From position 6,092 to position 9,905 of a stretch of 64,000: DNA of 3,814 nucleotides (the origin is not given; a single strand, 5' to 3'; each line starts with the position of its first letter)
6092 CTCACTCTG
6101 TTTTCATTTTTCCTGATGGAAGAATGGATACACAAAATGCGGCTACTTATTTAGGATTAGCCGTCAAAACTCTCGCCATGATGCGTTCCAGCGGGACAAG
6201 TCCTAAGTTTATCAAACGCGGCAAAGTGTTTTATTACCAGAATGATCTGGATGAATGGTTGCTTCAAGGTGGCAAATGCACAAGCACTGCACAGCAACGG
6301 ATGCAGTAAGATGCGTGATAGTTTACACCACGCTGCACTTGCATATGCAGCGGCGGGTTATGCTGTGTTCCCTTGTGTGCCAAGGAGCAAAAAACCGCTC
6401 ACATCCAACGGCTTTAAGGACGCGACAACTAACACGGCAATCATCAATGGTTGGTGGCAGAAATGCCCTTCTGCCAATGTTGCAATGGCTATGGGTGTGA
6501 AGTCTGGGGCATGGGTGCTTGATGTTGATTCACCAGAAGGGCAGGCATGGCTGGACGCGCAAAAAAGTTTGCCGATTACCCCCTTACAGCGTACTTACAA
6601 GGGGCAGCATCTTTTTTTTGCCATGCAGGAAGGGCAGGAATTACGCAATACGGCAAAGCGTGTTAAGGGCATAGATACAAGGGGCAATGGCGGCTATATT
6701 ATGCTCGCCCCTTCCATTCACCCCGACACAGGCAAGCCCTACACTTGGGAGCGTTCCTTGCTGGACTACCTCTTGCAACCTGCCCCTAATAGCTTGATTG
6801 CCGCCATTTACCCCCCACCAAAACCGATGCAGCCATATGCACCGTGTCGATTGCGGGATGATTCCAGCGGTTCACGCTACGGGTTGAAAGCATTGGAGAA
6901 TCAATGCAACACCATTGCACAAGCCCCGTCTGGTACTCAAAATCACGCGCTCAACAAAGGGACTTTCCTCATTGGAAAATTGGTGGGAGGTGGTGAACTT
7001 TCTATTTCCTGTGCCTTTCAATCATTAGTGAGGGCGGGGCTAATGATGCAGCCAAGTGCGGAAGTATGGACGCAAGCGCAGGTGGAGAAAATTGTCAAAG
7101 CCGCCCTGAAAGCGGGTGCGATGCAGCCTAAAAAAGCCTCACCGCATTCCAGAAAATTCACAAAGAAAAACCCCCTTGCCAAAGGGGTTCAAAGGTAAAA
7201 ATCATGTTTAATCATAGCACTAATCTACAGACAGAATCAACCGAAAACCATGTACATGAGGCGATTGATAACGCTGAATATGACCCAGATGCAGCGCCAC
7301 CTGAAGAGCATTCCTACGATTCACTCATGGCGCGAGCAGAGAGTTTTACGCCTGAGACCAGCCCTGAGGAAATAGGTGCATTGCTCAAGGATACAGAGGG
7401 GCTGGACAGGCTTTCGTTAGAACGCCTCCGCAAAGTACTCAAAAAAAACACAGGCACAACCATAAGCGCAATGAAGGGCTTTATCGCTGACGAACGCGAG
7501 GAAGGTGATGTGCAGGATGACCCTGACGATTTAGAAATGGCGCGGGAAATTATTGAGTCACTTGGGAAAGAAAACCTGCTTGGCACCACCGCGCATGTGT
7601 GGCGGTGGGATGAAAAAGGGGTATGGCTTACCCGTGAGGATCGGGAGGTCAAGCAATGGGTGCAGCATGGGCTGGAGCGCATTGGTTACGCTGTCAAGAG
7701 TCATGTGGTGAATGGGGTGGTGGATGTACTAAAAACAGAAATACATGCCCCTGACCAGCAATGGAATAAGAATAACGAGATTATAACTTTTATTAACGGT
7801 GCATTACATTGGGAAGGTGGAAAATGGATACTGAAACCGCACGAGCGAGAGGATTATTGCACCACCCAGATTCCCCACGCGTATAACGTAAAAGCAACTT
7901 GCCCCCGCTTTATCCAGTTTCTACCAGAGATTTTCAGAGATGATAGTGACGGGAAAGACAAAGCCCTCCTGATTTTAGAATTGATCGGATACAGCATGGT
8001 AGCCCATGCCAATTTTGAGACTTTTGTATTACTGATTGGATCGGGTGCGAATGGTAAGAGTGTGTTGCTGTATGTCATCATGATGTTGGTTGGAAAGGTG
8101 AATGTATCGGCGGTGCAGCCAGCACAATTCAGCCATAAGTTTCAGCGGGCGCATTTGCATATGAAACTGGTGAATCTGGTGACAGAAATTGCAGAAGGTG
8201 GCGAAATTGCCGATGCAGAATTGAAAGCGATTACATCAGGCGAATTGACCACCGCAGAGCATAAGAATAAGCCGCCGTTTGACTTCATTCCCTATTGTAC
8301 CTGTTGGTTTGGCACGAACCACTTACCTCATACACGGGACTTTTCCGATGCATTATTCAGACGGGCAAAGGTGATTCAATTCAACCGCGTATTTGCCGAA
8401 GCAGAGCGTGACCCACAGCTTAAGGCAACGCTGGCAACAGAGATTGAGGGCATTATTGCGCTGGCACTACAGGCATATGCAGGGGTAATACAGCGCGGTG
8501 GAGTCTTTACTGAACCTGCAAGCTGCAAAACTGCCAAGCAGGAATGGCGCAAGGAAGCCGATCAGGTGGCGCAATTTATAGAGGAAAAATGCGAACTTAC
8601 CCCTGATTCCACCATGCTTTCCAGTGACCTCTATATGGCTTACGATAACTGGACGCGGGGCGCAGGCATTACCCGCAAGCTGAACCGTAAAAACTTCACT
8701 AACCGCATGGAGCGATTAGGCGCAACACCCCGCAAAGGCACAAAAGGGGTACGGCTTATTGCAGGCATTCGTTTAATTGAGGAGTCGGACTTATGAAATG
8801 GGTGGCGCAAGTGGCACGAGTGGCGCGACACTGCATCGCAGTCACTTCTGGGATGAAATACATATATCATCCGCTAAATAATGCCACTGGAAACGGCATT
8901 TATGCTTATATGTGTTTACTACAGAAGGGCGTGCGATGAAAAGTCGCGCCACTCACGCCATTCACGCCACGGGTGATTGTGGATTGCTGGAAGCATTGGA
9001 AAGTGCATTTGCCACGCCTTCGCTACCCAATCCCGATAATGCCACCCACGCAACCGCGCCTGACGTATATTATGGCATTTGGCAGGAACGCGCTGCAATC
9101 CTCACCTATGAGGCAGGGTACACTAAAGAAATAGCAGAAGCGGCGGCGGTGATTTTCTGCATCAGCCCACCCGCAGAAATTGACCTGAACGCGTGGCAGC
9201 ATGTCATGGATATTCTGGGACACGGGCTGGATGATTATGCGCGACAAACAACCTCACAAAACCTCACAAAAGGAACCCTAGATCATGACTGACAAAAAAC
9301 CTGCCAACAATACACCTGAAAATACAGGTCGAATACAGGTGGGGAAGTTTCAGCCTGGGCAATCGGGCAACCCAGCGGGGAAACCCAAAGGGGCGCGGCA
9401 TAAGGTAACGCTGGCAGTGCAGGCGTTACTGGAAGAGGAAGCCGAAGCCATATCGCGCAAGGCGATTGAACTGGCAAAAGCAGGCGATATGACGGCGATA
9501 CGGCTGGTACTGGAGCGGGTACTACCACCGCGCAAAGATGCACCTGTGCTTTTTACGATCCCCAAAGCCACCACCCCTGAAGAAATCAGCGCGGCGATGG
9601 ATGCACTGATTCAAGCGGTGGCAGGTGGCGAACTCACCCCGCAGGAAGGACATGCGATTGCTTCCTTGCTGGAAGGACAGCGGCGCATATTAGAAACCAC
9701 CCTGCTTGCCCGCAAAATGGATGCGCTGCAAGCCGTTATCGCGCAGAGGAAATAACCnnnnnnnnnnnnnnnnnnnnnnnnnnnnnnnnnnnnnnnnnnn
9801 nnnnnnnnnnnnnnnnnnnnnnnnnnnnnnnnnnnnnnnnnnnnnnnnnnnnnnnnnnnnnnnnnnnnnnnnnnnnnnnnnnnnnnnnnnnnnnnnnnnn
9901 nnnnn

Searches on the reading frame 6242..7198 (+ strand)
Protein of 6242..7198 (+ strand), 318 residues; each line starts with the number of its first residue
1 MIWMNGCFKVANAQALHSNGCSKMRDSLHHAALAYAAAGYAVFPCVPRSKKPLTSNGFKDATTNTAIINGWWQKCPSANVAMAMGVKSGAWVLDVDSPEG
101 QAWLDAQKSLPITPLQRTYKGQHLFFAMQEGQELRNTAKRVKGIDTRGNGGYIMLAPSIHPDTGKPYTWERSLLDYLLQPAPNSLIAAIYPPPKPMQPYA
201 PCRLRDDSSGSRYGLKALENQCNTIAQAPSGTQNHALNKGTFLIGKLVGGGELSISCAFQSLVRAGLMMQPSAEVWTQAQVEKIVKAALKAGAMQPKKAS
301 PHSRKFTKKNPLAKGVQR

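Call 76: search_protein_families(library=pfam, proteins=[window:6242-7198:+], max_evalue=0.001)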
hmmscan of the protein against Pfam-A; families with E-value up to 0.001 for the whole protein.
window:6242-7198:+ (318 aa): 1 family
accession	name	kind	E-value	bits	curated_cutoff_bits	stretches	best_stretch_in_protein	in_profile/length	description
PF09250.16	Prim-Pol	-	1.5e-37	129.9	22.8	1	32-176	1-150/158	Bifunctional DNA primase/polymerase, N-terminal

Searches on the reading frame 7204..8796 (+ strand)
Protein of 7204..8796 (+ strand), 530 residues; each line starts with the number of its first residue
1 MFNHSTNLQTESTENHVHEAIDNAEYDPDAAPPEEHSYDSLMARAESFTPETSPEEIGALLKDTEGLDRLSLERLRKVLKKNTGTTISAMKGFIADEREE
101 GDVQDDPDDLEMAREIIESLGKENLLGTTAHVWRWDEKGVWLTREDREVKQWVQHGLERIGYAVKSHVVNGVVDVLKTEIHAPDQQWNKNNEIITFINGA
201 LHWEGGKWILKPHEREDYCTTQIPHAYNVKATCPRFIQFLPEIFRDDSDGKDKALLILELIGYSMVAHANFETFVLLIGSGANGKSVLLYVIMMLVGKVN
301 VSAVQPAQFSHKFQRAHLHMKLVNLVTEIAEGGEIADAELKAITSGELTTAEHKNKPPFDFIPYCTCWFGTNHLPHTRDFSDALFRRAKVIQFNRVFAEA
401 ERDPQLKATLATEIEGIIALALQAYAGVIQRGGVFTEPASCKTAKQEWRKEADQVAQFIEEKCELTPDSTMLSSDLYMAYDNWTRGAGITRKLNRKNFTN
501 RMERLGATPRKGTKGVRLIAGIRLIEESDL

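Call 3: search_protein_families(library=pfam, proteins=[window:7204-8796:+], max_evalue=1)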
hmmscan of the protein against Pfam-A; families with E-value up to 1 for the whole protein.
window:7204-8796:+ (530 aa): 4 families
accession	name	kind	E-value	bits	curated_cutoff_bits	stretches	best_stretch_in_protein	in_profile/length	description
PF19263.5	DUF5906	-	7.5e-19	68.9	27.6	1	277-387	1-114/114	Family of unknown function (DUF5906)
PF08706.16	D5_N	-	1.4e-14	55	22.4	1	130-244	26-144/145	D5 N terminal like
PF03288.22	Pox_D5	-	0.00018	22.3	21.4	1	450-504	1-55/86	Poxvirus D5 protein-like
PF09413.15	DUF2007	-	0.067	13.8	25.7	0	160-195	25-63/66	Putative prokaryotic signal transducing protein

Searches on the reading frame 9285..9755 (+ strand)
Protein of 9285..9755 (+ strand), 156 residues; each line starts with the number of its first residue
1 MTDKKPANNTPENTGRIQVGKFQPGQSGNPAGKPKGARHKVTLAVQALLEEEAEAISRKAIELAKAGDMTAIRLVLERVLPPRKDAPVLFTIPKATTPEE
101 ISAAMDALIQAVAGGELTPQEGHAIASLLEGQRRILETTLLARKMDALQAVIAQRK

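Call 76: search_protein_families(library=pfam, proteins=[window:9285-9755:+], max_evalue=0.001)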
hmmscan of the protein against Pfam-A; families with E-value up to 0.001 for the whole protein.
window:9285-9755:+ (156 aa): 1 family
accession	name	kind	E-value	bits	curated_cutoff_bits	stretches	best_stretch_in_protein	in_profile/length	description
PF18932.5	DUF5681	-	7.4e-14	52.5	27.5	1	20-82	3-75/77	Family of unknown function (DUF5681)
